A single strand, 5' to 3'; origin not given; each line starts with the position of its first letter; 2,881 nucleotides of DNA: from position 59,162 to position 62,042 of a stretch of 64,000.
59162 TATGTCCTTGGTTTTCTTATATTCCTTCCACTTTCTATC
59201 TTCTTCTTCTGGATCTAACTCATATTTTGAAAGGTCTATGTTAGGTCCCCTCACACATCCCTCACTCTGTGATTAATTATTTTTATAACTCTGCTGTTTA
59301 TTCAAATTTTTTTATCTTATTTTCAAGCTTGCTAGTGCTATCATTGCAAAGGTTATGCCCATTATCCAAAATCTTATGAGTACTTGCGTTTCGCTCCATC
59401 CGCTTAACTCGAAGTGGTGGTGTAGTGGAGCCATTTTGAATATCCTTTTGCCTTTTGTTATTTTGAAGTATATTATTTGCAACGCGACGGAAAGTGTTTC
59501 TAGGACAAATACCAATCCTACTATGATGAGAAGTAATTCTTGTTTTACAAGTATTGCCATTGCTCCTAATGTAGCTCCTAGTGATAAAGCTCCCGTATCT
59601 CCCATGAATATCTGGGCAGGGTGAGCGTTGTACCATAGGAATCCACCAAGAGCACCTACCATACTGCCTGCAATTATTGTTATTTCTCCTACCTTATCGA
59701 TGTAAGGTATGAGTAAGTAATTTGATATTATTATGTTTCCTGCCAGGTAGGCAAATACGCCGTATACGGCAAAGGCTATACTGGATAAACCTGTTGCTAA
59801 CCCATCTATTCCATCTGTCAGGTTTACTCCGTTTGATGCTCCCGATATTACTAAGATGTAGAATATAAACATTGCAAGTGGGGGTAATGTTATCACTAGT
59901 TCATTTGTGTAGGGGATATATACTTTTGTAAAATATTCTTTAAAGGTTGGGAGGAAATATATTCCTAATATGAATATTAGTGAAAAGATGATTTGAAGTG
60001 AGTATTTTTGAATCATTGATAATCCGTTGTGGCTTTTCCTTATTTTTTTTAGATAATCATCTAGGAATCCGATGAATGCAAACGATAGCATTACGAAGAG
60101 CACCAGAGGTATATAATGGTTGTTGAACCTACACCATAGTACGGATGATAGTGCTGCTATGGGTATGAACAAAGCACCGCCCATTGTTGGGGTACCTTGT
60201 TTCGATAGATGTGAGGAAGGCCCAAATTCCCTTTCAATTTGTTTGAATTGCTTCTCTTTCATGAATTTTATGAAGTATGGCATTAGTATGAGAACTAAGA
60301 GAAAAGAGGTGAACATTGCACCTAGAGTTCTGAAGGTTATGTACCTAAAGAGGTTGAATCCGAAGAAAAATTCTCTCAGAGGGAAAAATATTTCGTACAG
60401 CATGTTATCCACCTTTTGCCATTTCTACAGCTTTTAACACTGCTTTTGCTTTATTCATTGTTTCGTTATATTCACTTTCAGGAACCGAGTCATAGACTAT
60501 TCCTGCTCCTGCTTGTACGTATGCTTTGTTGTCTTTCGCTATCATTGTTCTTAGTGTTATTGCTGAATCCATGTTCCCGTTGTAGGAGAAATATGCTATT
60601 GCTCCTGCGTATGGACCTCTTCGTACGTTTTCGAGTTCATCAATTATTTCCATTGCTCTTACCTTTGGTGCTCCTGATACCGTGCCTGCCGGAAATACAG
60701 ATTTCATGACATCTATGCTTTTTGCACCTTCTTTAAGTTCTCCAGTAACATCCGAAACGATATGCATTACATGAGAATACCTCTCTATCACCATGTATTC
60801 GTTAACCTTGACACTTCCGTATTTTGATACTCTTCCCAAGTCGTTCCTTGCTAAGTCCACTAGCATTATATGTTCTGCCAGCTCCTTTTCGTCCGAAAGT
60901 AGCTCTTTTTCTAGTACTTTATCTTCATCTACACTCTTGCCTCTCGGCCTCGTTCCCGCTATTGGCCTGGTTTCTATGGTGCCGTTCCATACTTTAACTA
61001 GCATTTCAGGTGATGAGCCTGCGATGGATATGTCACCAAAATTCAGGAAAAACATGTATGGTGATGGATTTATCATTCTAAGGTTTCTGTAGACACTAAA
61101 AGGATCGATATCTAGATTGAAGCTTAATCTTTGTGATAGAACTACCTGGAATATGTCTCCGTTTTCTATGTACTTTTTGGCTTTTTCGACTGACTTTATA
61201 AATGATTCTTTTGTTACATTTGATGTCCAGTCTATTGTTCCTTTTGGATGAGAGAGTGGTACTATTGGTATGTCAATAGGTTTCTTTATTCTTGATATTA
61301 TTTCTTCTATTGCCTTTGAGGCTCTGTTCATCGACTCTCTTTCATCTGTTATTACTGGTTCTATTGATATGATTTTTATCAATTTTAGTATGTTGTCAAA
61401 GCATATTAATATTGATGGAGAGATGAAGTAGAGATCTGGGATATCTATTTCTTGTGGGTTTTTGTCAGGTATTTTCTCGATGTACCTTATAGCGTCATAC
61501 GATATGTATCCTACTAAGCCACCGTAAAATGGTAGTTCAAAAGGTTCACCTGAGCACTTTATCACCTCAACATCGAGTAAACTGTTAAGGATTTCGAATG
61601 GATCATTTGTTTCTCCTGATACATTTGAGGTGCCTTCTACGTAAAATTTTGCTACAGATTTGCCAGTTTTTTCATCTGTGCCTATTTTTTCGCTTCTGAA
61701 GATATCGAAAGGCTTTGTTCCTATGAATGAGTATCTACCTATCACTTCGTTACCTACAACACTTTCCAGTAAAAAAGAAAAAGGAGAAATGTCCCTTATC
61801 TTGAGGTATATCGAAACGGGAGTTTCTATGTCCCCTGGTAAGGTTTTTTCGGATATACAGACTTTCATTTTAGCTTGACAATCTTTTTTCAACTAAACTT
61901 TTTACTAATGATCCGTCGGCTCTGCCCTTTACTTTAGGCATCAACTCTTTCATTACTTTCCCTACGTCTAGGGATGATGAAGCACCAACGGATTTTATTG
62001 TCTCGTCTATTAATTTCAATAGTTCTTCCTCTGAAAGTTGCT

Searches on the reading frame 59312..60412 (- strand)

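Call 22: search_protein_families(library=pfam, proteins=[window:59312-60412:-])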
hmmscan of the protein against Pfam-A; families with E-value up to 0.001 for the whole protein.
window:59312-60412:- (366 aa): 2 families
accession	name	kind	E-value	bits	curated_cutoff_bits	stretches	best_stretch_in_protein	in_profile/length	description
PF00953.26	Glycos_transf_4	-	8.1e-33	114.1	27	1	103-289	3-159/160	Glycosyl transferase family 4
PF10555.14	MraY_sig1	-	0.00017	21.3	20.1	1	71-83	1-13/13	Phospho-N-acetylmuramoyl-pentapeptide-transferase signature 1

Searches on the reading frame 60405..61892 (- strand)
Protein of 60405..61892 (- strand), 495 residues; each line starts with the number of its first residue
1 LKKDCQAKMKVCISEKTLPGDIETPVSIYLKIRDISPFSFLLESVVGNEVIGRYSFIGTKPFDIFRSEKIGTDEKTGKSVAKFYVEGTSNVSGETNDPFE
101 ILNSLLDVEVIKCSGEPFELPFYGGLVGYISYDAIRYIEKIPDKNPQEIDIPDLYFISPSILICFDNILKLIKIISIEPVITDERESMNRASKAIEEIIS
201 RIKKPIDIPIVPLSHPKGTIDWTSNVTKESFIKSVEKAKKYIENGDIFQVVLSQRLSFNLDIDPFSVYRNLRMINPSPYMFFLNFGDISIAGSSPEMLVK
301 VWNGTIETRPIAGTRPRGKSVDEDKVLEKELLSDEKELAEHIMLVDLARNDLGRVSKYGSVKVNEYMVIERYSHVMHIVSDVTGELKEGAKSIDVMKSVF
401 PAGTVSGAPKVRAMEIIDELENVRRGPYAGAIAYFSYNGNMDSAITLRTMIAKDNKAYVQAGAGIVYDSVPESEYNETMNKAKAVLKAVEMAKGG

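Call 22: search_protein_families(library=pfam, proteins=[window:60405-61892:-])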
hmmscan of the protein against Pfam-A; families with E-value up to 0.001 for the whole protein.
window:60405-61892:- (495 aa): 2 families
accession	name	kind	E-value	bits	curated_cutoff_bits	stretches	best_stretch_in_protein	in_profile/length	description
PF00425.24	Chorismate_bind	-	2.1e-97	326.2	27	1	228-481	2-257/257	chorismate binding enzyme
PF04715.19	Anth_synt_I_N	-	2.1e-31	109.5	23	1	21-167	1-133/140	Anthranilate synthase component I, N terminal region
